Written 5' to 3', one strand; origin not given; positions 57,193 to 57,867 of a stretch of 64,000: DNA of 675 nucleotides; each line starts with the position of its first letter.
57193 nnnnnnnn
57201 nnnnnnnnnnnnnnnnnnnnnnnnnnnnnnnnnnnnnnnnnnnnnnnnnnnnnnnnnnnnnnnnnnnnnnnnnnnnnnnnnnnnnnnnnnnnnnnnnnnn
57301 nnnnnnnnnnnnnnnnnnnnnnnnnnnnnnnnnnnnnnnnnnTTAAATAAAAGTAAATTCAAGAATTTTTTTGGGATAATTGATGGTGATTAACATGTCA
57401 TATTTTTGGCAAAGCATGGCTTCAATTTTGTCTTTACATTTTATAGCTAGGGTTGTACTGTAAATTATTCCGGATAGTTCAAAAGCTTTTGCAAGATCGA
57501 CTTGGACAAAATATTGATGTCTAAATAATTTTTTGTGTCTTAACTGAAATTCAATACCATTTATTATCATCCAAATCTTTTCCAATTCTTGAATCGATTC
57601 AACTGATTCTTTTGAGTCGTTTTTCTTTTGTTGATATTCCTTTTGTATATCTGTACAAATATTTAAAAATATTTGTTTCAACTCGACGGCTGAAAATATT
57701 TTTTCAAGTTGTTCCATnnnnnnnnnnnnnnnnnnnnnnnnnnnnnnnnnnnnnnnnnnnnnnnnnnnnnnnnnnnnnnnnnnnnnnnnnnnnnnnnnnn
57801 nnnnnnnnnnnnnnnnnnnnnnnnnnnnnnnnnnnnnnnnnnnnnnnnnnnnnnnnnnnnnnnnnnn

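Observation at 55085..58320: Array of five small, independently transcribed hypothetical genes with reiterated promoter, UTR and terminator modules and clear paralogy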

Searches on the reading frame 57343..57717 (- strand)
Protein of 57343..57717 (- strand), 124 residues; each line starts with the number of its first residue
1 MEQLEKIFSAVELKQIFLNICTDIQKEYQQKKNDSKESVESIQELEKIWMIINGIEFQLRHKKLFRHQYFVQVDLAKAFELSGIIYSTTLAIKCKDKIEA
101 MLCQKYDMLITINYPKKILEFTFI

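Call 9: search_protein_families(library=pfam, proteins=[window:57343-57717:-], max_evalue=1)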
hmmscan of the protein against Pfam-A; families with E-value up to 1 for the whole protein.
window:57343-57717:- (124 aa): 1 family
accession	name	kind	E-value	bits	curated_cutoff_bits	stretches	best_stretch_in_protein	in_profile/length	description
PF13470.12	PIN_3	-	0.085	14.1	27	1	5-101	23-96/115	PIN domain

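Call 10: search_protein_families(library=padloc, proteins=[window:57343-57717:-], max_evalue=1)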
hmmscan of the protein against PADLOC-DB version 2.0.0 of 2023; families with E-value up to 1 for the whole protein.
window:57343-57717:- (124 aa): 0 families

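Call 11: search_protein_families(library=phrogs, proteins=[window:57343-57717:-], max_evalue=1)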
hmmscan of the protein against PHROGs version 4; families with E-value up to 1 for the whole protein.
window:57343-57717:- (124 aa): 0 families

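Call 14: find_encoding_contigs(protein=window:57343-57717:-, flank=10000, max_places=10)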
Protein window:57343-57717:- (124 aa): no gene with exactly this product is on record in the collection.

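Call 45: find_homologous_proteins(query=A4, max_evalue=0.01)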
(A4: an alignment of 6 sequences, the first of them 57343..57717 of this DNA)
Query A4 (6 sequences) (124 aa, profile of the alignment): 4 proteins with E <= 0.01 among 1400 candidates.
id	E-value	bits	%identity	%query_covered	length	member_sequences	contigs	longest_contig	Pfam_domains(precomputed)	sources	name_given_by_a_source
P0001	1.6e-42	162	27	60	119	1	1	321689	-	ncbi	-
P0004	4.1e-40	154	100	100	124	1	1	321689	-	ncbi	-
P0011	6.0e-37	144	-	-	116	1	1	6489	-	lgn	-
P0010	2.3e-36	142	20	60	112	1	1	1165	-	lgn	-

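Call 53: predict_structure(alignment_id=A5)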
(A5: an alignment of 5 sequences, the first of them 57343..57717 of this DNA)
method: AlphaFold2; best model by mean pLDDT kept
length: 124 residues; sequences in the alignment: 5
mean_pLDDT: 92.3   pTM: 0.86
mean pLDDT of the five models: 92.3, 91.7, 90.3, 89.0, 86.5
residues with pLDDT >= 90: 97; 70-90: 25; 50-70: 2; < 50: 0
segments of 3 or more residues with pLDDT < 50: none
pLDDT, mean of each block of 10 residues (from residue 1): 78 92 94 90 95 96 88 97 96 96 90 96 90
secondary structure, 60 per line:
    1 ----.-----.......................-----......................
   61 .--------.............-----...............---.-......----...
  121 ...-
elements in order: H11-33 H39-61 E70-74 H75-82 H88-102 E108-113 E118-123
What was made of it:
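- On Winged-helix fold (family A: g57343, g56820): The AlphaFold2 model has H39-61, E70-74, H75-82, H88-102, E108-113 and E118-123, at pLDDT 92.3 (call 53).
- Family A: AlphaFold2 pLDDT 92.3, secondary-structure order H-H-E-H-H-E-E (call 53). The family A model has the order alpha1-beta1-alpha2-alpha3-beta2-beta3 (call 53).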

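Call 55: find_related_loci(query=A6, collection=metagenome_contigs, flank=8000)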
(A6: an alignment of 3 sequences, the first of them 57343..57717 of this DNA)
Query A6 (124 aa) in metagenome_contigs; peptide patterns used: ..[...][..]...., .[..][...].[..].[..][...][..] (x = any residue, [..] = any of these).
600 stretches matched a pattern, but none encodes a relative of the query by tblastn (E <= 1e-3).

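Call 58: fold_search(model_id=the predicted structure, library=pdb)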
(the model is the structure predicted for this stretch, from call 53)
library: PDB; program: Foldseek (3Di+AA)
matches with E <= 10: 203; with E <= 0.001: 0
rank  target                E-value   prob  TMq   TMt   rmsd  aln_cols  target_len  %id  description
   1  2q0o_D                3.5e-01  0.93  0.40  0.57  10.3        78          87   12  Crystal structure of an anti-activation complex in bacterial quorum sensing (released 2007-09-25)
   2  6yvu_C                4.8e-01  0.16  0.30  0.19  12.5       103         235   11  Condensin complex from S.cerevisiae ATP-free apo non-engaged state (released 2020-07-15)
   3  2q0o_C                5.4e-01  0.89  0.41  0.58  10.3        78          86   12  Crystal structure of an anti-activation complex in bacterial quorum sensing (released 2007-09-25)
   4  6btc_A                1.1e+00  0.13  0.32  0.41   5.7        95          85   14  SCCmec type IV LP1413 - nucleic acids binding protein (released 2018-07-25)
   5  9g71_A                1.2e+00  0.16  0.33  0.12  19.7        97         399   11  Cryo-EM structure of TTYH2 in complex with lipids in GDN (released 2025-05-21)
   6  6btc_B                1.9e+00  0.15  0.34  0.46   5.1        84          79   12  SCCmec type IV LP1413 - nucleic acids binding protein (released 2018-07-25)
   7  6zm5_g                1.9e+00  0.09  0.19  0.18   4.1        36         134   14  Human mitochondrial ribosome in complex with OXA1L, mRNA, A/A tRNA, P/P tRNA and nascent polypeptide (released 2021-01-13)
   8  6lbs_A                2.0e+00  0.20  0.41  0.36   4.3        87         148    7  Crystal structure of yeast Stn1 (released 2020-07-15)
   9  8roe_B                2.0e+00  0.12  0.23  0.37   5.3        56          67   14  Human cohesin SMC1A-HD(shortCC-EQ)/RAD21-C complex - ADP-bound conformation (released 2024-09-11)
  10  7q2y_C                2.0e+00  0.08  0.35  0.19  19.4       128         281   16  Cryo-EM structure of clamped S.cerevisiae condensin-DNA complex (form II) (released 2022-03-23)
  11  6qj2_B                2.0e+00  0.08  0.28  0.36   6.7       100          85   12  Crystal structure of the C. thermophilum condensin Smc4 ATPase head in complex with the C-terminal domain of Brn1 (released 2019-07-03)
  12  2wgp_B                2.4e+00  0.08  0.25  0.20   6.8        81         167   14  Crystal structure of human dual specificity phosphatase 14 (released 2009-10-06)
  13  1wg1_MODEL_1_A        2.6e+00  0.09  0.19  0.25   2.4        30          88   17  Solution structure of RNA binding domain in BAB13405(homolog EXC-7) (released 2004-11-27)
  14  8dt0_A                2.6e+00  0.08  0.27  0.24  10.3        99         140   16  Scaffolding protein functional sites using deep learning (released 2022-08-10)
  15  9hcd_g                2.7e+00  0.08  0.20  0.19   3.9        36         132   11  Mouse mitoribosome large subunit assembly intermediate (with uL16m) bound to MRM3-dimer, DDX28 and the MALSU-L0R8F8-mt (released 2025-06-11)
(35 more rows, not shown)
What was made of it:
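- On Winged-helix fold (family A: g57343, g56820): Foldseek against the PDB gives a best E of 0.35 and query TM-scores of 0.3-0.45 (call 58).
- The low-scoring Foldseek hits are mostly winged-helix domains: kleisin C-terminal domains, Stn1, p45C, ESCRT-II and the nucleic-acid-binding SCCmec LP1413 (call 58).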

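Call 63: fold_search(model_id=the predicted structure, library=viral)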
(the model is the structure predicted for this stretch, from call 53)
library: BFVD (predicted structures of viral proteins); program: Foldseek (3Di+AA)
matches with E <= 10: 198; with E <= 0.001: 0
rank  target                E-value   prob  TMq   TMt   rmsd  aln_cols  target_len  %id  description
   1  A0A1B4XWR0            6.8e-02  0.75  0.38  0.20   8.1       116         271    9  Uncharacterized protein [Tenacibaculum phage pT24]
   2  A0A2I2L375            7.3e-02  0.75  0.41  0.40  10.2       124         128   10  Uncharacterized protein [Orpheovirus IHUMI-LCC2]
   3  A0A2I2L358            1.1e-01  0.89  0.49  0.57  11.5       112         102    8  Uncharacterized protein [Orpheovirus IHUMI-LCC2]
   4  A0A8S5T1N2            1.2e-01  0.91  0.45  0.30   3.4        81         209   20  Uncharacterized protein [Myoviridae sp. ctWb16]
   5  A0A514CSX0            1.9e-01  0.80  0.49  0.42   5.6       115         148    9  Uncharacterized protein [Achromobacter phage Motura]
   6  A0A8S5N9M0            1.9e-01  0.35  0.29  0.16   7.0        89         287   15  Antitermination protein Q [Siphoviridae sp. ctpLW14]
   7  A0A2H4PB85            2.5e-01  0.23  0.28  0.11  11.9        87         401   14  (no name in the UniProt tables at hand)
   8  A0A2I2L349            2.5e-01  0.21  0.27  0.29  12.7       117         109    8  Uncharacterized protein [Orpheovirus IHUMI-LCC2]
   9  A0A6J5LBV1            2.9e-01  0.33  0.28  0.42   6.1        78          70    8  Uncharacterized protein [uncultured Caudovirales phage]
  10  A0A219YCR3            3.7e-01  0.25  0.33  0.33  13.2       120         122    9  Uncharacterized protein [Aeromonas phage 65.2]
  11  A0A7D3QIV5            3.9e-01  0.06  0.17  0.17  15.5       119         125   16  (no name in the UniProt tables at hand)
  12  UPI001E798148         4.2e-01  0.23  0.33  0.20  15.0       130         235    8  (no name look-up for this kind of identifier)
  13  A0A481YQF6            4.4e-01  0.82  0.48  0.52   3.3        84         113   13  Uncharacterized protein [Iridovirus LCIVAC01]
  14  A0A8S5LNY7            4.7e-01  0.14  0.19  0.27   6.1        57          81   18  Uncharacterized protein [Siphoviridae sp. ctl0E3]
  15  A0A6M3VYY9            5.0e-01  0.38  0.39  0.29   6.0        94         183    7  Uncharacterized protein [Pyrobaculum spherical virus 2]
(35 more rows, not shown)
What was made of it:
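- The best Foldseek E-values are 0.35 (PDB) and 0.07 (BFVD) (calls 58, 63).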

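Call 80: search_solved_structures(query=A4, max_evalue=10)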
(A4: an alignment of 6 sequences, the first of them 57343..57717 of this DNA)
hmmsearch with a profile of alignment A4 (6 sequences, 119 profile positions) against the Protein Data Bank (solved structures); distinct sequences matched with E-value up to 10: 9.
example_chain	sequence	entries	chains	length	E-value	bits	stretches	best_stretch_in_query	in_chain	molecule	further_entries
2yny_A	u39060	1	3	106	0.27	14.5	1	81-110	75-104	GENERAL CONTROL PROTEIN GCN4, PUTATIVE INNER MEMBRANE PROTEIN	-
9y6s_9M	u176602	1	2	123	0.29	14.4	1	9-66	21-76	Dynein light chain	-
5j0j_A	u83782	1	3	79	1.3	12.3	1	11-62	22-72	designed protein 2L6HC3_6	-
2wpq_A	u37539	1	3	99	1.8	11.9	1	75-110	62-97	TRIMERIC AUTOTRANSPORTER ADHESIN FRAGMENT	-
3zmf_A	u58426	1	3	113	2.3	11.5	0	83-109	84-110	GENERAL CONTROL PROTEIN GCN4, PUTATIVE INNER MEMBRANE PROTEIN, GENERAL CONTROL PROTEIN GCN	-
2yo2_A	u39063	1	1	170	3.6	10.9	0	83-113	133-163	GENERAL CONTROL PROTEIN GCN4, PUTATIVE INNER MEMBRANE PROTEIN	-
2xzr_A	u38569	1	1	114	5.5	10.3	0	78-113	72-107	IMMUNOGLOBULIN-BINDING PROTEIN EIBD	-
3wpo_A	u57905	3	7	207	5.8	10.2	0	83-113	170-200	Trimeric autotransporter adhesin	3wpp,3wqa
3wpr_A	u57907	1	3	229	8.2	9.7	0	80-113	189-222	Trimeric autotransporter adhesin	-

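Call 113: find_related_loci(query=A6, collection=viral_contigs, flank=5000)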
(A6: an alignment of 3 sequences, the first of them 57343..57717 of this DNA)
Query A6 (124 aa) in viral_contigs; peptide patterns used: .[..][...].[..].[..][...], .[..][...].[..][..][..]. (x = any residue, [..] = any of these).
305 stretches matched a pattern, but none encodes a relative of the query by tblastn (E <= 1e-3).

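Call 114: search_dna_similar(query=window:57343-57717:-, collection=phages, mode=protein, max_evalue=1)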
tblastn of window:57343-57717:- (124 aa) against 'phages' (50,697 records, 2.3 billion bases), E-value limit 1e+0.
No match.
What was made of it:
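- Phage collections hold no homolog (calls 113, 114).
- Tried and rejected: GenBank phages gave none (call 114).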

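Call 116: search_protein_families(library=pfam, alignment_id=A4, max_evalue=5)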
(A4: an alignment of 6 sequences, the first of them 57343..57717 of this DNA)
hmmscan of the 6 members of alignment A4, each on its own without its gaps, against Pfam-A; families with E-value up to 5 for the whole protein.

A. member 1, window:57343-57717:- (124 aa): 1 family
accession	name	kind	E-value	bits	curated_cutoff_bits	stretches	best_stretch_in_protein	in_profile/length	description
PF13470.12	PIN_3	-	0.085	14.1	27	1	5-101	23-96/115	PIN domain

B. families by the number of members that match (of 6 scanned): 7 families
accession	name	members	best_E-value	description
PF22592.2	FCaBP_EF-hand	1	0.039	FCaBP EF-hand domain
PF14780.11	NEPRO_N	1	0.053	Nucleolus and neural progenitor protein, N-terminal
PF00056.29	Ldh_1_N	1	0.064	lactate/malate dehydrogenase, NAD binding domain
PF00067.27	p450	1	0.083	Cytochrome P450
PF13470.12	PIN_3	1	0.085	PIN domain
PF03874.21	RNA_pol_Rpb4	1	0.14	RNA polymerase Rpb4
PF23264.1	DUF7073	1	0.16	Domain of unknown function (DUF7073)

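Call 117: search_protein_families(library=ncbifam, proteins=[window:57343-57717:-], max_evalue=0.1)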
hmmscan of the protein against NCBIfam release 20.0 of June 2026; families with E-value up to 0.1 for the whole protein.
window:57343-57717:- (124 aa): 0 families
